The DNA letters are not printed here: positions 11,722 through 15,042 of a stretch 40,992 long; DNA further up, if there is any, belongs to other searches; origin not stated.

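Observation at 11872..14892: Single 1006-aa polypeptide with two complete radical SAM cores and a Gfo/Idh/MocA dehydrogenase domain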

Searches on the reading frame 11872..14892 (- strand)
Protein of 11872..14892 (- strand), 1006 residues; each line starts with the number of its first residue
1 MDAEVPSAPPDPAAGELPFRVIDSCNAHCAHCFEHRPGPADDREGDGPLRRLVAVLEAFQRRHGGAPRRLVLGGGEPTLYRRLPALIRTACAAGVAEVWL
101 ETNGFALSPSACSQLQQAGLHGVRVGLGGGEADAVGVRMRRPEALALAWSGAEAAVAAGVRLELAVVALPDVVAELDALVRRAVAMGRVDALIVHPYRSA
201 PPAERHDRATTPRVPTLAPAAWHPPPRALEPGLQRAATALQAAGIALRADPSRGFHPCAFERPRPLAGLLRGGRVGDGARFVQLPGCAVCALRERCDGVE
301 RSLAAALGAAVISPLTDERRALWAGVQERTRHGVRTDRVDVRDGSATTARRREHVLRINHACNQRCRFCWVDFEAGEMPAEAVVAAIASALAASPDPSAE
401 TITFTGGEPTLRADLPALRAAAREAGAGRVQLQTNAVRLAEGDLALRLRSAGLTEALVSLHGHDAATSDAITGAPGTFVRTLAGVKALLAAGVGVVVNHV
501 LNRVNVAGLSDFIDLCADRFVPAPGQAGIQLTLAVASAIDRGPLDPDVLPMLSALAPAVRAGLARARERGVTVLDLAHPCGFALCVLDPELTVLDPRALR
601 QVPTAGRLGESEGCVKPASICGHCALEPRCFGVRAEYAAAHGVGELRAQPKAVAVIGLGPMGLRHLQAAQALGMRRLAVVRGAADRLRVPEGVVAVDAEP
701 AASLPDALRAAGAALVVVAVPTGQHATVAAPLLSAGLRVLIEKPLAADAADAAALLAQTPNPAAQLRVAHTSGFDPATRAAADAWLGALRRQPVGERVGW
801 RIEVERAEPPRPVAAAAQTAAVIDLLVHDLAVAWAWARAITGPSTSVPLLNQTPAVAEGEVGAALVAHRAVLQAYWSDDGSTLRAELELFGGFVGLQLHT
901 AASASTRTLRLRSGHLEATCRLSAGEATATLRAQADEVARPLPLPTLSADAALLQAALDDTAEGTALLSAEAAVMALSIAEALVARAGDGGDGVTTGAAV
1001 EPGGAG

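Call 6: search_protein_families(library=pfam, proteins=[window:11872-14892:-], max_evalue=0.1)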
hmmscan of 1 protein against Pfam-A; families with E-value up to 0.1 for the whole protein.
window:11872-14892:- (1006 aa): 3 families
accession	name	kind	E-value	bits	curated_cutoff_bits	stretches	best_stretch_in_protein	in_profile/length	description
PF04055.27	Radical_SAM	-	1e-34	120.5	29.5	2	359-504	4-154/166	Radical SAM superfamily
PF01408.29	GFO_IDH_MocA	-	6.8e-12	46.6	24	1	653-761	3-111/120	Oxidoreductase family, NAD-binding Rossmann fold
PF13353.11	Fer4_12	-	0.00021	22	22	0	360-413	13-67/137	4Fe-4S single cluster domain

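Call 7: search_protein_families(library=ncbifam, proteins=[window:11872-14892:-], max_evalue=0.1)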
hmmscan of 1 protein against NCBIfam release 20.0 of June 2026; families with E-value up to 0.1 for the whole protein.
window:11872-14892:- (1006 aa): 63 families (the best 25 are shown)
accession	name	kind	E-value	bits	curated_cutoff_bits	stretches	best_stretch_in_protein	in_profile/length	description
NF045646.2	rSAM_Se_TrsS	equivalog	1.2e-32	113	490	2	355-519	89-254/441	radical SAM (seleno)protein TrsS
TIGR02668.1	moaA_archaeal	equivalog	3.6e-32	111.5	325.25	2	356-518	14-175/303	GTP 3',8-cyclase MoaA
TIGR02666.1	moaA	equivalog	4.8e-32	111.3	284.05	2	351-519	7-183/336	GTP 3',8-cyclase MoaA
NF038332.1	rSAM_rare_HxsC4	exception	1.5e-29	103.2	500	2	350-511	13-176/335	radical SAM protein HxsC4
TIGR04545.1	rSAM_ahbD_hemeb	equivalog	5.2e-28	98.5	500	2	358-517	6-163/339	heme b synthase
NF001199.0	PRK00164.2-1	equivalog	6.4e-25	87.9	231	2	356-518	16-177/308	GTP 3',8-cyclase MoaA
TIGR04546.1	rSAM_ahbC_deAc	equivalog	4.9e-24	84.9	650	2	354-522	41-206/390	12,18-didecarboxysiroheme deacetylase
NF045702.1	rSAM_GDGT_ether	equivalog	5.7e-24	84.6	450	2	357-518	91-255/486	tetraether lipid synthase Tes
TIGR04303.1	GeoRSP_rSAM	equivalog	1.1e-23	84.3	400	2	358-519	11-167/325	GeoRSP system radical SAM/SPASM protein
TIGR04347.1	pseudo_SAM_Halo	equivalog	1.6e-23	83.7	525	2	345-519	31-202/390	TIGR04347 family pseudo-SAM/SPASM protein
TIGR02109.1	PQQ_syn_pqqE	equivalog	2e-22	79.7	381.35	2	357-518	12-171/358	pyrroloquinoline quinone biosynthesis protein PqqE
TIGR04251.1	SCM_rSAM_ScmF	equivalog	1.2e-21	77.5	400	2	359-515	11-168/353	SynChlorMet cassette radical SAM/SPASM protein ScmF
NF038283.1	viperin_w_prok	equivalog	5.2e-21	75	180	2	19-117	6-105/281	viperin family antiviral radical SAM protein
TIGR04466.1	rSAM_BlsE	equivalog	7.3e-21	75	400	2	352-515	3-161/327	cytosylglucuronate decarboxylase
TIGR03977.1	rSAM_pair_HxsC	equivalog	9.3e-21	74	267.9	2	350-520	23-194/292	His-Xaa-Ser system radical SAM maturase HxsC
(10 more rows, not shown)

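Call 11: find_homologous_proteins(query=window:11872-14892:-, max_evalue=0.00001)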
Query window:11872-14892:- (1006 aa): 41 proteins with E <= 0.00001 among 8000 candidates.
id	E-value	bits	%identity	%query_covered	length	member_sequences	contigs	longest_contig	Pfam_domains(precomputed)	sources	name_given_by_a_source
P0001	0.0e+0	2149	100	100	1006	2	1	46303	PF01408.29,PF04055.28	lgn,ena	-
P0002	0.0e+0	1628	78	100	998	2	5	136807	PF01408.29,PF04055.28,PF13353.12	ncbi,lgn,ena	-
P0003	6.2e-254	864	53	95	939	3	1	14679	PF01408.29,PF04055.28,PF13353.12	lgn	-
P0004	1.3e-243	829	52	93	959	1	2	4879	PF01408.29,PF04055.28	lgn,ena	-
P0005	4.9e-242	824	56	82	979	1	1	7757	PF01408.29,PF04055.28,PF13353.12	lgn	-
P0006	7.1e-142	493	46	63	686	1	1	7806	PF04055.28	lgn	-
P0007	2.2e-140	488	48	62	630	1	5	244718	PF04055.28,PF13353.12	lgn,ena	-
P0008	7.7e-138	479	42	81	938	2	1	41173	PF01408.29,PF04055.28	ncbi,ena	-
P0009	1.8e-136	475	41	81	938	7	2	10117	PF01408.29,PF04055.28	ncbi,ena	-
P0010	2.9e-129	451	46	61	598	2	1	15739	PF04055.28,PF13353.12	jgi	-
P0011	4.8e-104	368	39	64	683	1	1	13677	PF04055.28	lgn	-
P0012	4.2e-96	341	39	63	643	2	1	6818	PF04055.28,PF13353.12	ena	-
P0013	6.3e-90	321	39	64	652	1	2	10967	PF04055.28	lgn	-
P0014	2.8e-87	312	37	30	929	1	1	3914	PF04055.28,PF13353.12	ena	-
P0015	5.5e-79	285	35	82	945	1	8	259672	PF01408.29,PF04055.28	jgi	jgi:MoaA/NifB/PqqE/SkfB family radical SAM enzyme/predicted dehydrogenase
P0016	1.1e-76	277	36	62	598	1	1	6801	PF04055.28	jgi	jgi:MoaA/NifB/PqqE/SkfB family radical SAM enzyme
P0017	2.4e-76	276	33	62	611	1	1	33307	PF04055.28,PF13353.12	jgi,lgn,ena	-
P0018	5.0e-72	262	35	62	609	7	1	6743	PF04055.28,PF13353.12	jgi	jgi:MoaA/NifB/PqqE/SkfB family radical SAM enzyme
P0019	7.9e-70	254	35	62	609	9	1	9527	PF04055.28,PF13353.12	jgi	jgi:MoaA/NifB/PqqE/SkfB family radical SAM enzyme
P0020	9.8e-69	251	35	62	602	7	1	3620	PF04055.28,PF13353.12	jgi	jgi:MoaA/NifB/PqqE/SkfB family radical SAM enzyme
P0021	1.6e-68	250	36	62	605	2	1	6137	PF04055.28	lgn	-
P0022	3.1e-66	242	35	62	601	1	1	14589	PF04055.28,PF13353.12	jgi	jgi:MoaA/NifB/PqqE/SkfB family radical SAM enzyme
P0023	1.6e-65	240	33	58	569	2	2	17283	PF04055.28,PF13353.12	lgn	-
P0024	2.2e-65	240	33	63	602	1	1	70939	PF04055.28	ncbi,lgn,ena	-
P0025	6.1e-64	235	34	61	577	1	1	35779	PF04055.28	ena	-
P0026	1.2e-63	234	35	62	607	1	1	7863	PF04055.28,PF13353.12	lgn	-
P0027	1.8e-63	233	35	62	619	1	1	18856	PF04055.28,PF13353.12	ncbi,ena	-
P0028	2.9e-63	233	32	62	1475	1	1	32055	PF04055.28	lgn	-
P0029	2.9e-59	219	30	62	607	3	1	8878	PF04055.28,PF13353.12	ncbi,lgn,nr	ncbi:MAG: radical SAM protein [Myxococcales bacterium]|nr:radical SAM protein [Myxococcales bacteriu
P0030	4.1e-59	219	30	62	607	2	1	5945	PF04055.28,PF13353.12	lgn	-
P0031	6.7e-57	211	36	62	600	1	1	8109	PF04055.28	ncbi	-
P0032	2.0e-55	207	32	59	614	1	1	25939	PF04055.28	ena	-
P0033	2.1e-51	193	34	64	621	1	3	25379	PF04055.28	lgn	-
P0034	1.0e-46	178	31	63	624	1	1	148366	PF04055.28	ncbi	ncbi:MAG: hypothetical protein AMXMBFR64_18070 [Myxococcales bacterium]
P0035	3.7e-45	173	34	50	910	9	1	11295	PF04055.28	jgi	-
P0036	9.7e-42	161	35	39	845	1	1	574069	PF04055.28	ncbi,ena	-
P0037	8.8e-26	108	29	62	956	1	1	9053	PF01408.29,PF04055.28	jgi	jgi:predicted dehydrogenase/pyruvate-formate lyase-activating enzyme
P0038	2.9e-19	87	31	29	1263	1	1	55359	PF03704.24,PF13431.13,PF13414.13,PF13428.13,PF14559.13,PF13371.13,PF04055.28,PF00515.35,PF12895.14,PF13432.13,PF13181.13,PF07719.24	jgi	jgi:tetratricopeptide (TPR) repeat protein/MoaA/NifB/PqqE/SkfB family radical SAM enzyme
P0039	3.9e-11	60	37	15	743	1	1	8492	PF04055.28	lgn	-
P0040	8.9e-8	49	33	16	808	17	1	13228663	PF04055.28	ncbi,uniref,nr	ncbi:radical SAM protein [Nannocystis punicea]|uniref:Radical SAM protein n=1 Tax=Nannocystis punice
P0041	9.0e-8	49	35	14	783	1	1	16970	PF04055.28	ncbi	-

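Call 14: find_encoding_contigs(protein=P0002, flank=10000, max_places=2)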
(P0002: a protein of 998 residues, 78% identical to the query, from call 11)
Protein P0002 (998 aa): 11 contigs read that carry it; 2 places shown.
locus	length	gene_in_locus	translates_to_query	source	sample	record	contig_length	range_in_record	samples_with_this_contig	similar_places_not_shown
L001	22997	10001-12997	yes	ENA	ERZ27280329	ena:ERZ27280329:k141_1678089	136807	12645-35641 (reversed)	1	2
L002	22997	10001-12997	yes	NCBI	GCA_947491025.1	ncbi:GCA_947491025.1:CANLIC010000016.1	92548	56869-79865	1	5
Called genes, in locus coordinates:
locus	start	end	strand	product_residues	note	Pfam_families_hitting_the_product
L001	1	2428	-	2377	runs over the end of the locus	PF19077:Big_13 (faint), PF13750:Big_3_3 (faint), PF01839:FG-GAP (faint), PF13517:FG-GAP_3 (faint)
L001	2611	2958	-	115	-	PF05402:PqqD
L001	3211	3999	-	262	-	PF00814:TsaD (weak)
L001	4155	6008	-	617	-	PF02163:Peptidase_M50, PF00595:PDZ (faint), PF13180:PDZ_2 (weak), PF14685:PDZ_Tricorn (faint), PF17820:PDZ_6, PF21558:Pept_S41_N_bact (faint), PF17820:PDZ_6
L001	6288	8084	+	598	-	PF13418:Beta-prop_TYW4 (faint)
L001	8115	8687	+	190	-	-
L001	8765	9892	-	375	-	-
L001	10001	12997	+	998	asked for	PF04055:Radical_SAM, PF13353:Fer4_12 (faint), PF04055:Radical_SAM, PF01408:GFO_IDH_MocA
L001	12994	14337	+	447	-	PF07670:Gate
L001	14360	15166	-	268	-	PF05050:Methyltransf_21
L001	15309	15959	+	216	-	PF00265:TK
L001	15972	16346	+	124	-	-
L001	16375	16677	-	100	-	PF03466:LysR_substrate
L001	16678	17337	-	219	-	PF00126:HTH_1, PF25213:HVO_A0261_N (weak), PF03466:LysR_substrate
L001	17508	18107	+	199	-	PF00881:Nitroreductase, PF14512:TM1586_NiRdase (faint)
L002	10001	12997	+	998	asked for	PF04055:Radical_SAM, PF13353:Fer4_12 (faint), PF04055:Radical_SAM, PF01408:GFO_IDH_MocA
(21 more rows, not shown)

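Call 15: find_encoding_contigs(protein=P0008, flank=10000, max_places=2)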
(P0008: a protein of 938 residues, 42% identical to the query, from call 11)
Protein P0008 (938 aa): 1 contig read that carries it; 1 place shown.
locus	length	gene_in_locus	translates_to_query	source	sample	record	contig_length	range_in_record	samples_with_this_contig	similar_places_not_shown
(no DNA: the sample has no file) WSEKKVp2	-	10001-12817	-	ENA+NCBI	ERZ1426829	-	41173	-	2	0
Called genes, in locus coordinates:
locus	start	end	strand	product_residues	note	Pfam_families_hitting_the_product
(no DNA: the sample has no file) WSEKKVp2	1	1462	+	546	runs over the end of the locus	PF00270:DEAD, PF04851:ResIII, PF00271:Helicase_C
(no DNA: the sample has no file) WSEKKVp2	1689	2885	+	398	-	PF03435:Sacchrp_dh_NADP, PF16653:Sacchrp_dh_C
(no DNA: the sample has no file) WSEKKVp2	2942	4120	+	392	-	PF00278:Orn_DAP_Arg_deC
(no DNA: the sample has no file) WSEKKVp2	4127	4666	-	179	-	PF06127:Mpo1-like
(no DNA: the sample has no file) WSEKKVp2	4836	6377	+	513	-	PF13186:SPASM (weak), PF04055:Radical_SAM (faint)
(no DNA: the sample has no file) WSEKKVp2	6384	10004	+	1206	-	PF02543:Carbam_trans_N, PF16861:Carbam_trans_C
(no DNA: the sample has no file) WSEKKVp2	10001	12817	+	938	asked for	PF04055:Radical_SAM, PF01408:GFO_IDH_MocA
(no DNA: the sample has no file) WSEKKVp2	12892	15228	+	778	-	PF17678:Glyco_hydro_92N, PF07971:Glyco_hydro_92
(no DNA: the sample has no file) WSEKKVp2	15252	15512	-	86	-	?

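Call 16: find_encoding_contigs(protein=P0015, flank=10000, max_places=2)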
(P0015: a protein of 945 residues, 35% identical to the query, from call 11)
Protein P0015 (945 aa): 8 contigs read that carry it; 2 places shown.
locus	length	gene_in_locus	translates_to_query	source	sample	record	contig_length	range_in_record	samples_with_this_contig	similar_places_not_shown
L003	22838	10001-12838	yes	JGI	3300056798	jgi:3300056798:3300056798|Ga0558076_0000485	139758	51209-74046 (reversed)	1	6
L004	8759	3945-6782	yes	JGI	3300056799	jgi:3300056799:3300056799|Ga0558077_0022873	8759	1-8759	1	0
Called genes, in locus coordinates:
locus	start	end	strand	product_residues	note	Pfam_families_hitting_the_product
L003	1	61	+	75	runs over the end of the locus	PF01722:BolA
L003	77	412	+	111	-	PF00462:Glutaredoxin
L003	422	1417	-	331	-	PF01430:HSP33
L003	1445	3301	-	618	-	PF05157:MshEN, PF00437:T2SSE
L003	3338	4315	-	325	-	PF01171:ATP_bind_3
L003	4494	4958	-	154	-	-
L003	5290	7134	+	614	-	-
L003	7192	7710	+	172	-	-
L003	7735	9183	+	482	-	PF00919:UPF0004, PF04055:Radical_SAM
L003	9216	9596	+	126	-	PF04892:VanZ-LLP1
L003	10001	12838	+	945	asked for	PF04055:Radical_SAM, PF01408:GFO_IDH_MocA (faint)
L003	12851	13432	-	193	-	-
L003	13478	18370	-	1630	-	PF21075:GDH_ACT1, PF21073:GDH_HM1 (weak), PF21076:GDH_ACT2 (faint), PF21077:GDH_ACT3, PF21078:GDH_HM3, PF05088:Bac_GDH_CD, PF21074:GDH_C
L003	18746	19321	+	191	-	PF07963:N_methyl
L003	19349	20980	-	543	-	-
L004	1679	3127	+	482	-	PF00919:UPF0004, PF04055:Radical_SAM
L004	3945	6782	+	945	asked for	PF04055:Radical_SAM, PF01408:GFO_IDH_MocA (faint)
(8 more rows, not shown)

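Call 17: find_encoding_contigs(protein=P0007, flank=10000, max_places=2)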
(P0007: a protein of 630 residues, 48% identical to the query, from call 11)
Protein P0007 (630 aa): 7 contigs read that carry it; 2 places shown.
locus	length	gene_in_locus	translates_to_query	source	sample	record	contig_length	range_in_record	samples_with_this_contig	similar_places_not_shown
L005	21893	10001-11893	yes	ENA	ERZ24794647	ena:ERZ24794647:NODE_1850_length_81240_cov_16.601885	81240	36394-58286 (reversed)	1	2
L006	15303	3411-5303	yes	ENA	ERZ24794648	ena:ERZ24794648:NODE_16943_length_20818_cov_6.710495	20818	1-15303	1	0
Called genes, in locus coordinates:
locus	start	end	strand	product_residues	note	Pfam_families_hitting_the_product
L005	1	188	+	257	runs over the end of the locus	PF23441:SDR (faint), PF00106:adh_short, PF08659:KR, PF13561:adh_short_C2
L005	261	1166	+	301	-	PF00106:adh_short, PF08659:KR, PF13561:adh_short_C2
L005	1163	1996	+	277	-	-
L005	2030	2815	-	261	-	PF00691:OmpA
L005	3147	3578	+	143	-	PF06841:Phage_T4_gp19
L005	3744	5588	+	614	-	-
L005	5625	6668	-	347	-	PF00296:Bac_luciferase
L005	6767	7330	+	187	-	-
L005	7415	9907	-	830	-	PF17764:PriA_3primeBD, PF00270:DEAD, PF04851:ResIII, PF18319:Zn_ribbon_PriA, PF00271:Helicase_C (weak), PF18074:PriA_C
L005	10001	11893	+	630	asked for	PF04055:Radical_SAM, PF13353:Fer4_12 (faint), PF04055:Radical_SAM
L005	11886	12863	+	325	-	PF01408:GFO_IDH_MocA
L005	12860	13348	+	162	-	-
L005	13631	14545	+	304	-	PF01040:UbiA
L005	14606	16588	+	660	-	-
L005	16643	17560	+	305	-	-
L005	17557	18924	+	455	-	PF01094:ANF_receptor, PF13458:Peripla_BP_6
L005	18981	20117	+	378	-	PF03977:OAD_beta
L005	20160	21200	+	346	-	PF00069:Pkinase, PF07714:PK_Tyr_Ser-Thr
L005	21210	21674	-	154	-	PF13669:Glyoxalase_4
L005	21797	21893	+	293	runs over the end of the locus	PF01048:PNP_UDP_1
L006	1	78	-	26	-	?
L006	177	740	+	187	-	-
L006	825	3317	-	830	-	PF17764:PriA_3primeBD, PF00270:DEAD, PF04851:ResIII, PF18319:Zn_ribbon_PriA, PF00271:Helicase_C (weak), PF18074:PriA_C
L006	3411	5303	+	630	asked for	PF04055:Radical_SAM, PF13353:Fer4_12 (faint), PF04055:Radical_SAM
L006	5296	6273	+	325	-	PF01408:GFO_IDH_MocA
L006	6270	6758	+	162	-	-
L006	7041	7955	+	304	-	PF01040:UbiA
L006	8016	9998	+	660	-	-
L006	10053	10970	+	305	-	-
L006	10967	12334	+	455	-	PF01094:ANF_receptor, PF13458:Peripla_BP_6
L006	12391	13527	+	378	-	PF03977:OAD_beta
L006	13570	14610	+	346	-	PF00069:Pkinase, PF07714:PK_Tyr_Ser-Thr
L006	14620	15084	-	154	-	PF13669:Glyoxalase_4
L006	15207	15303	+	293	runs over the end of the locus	PF01048:PNP_UDP_1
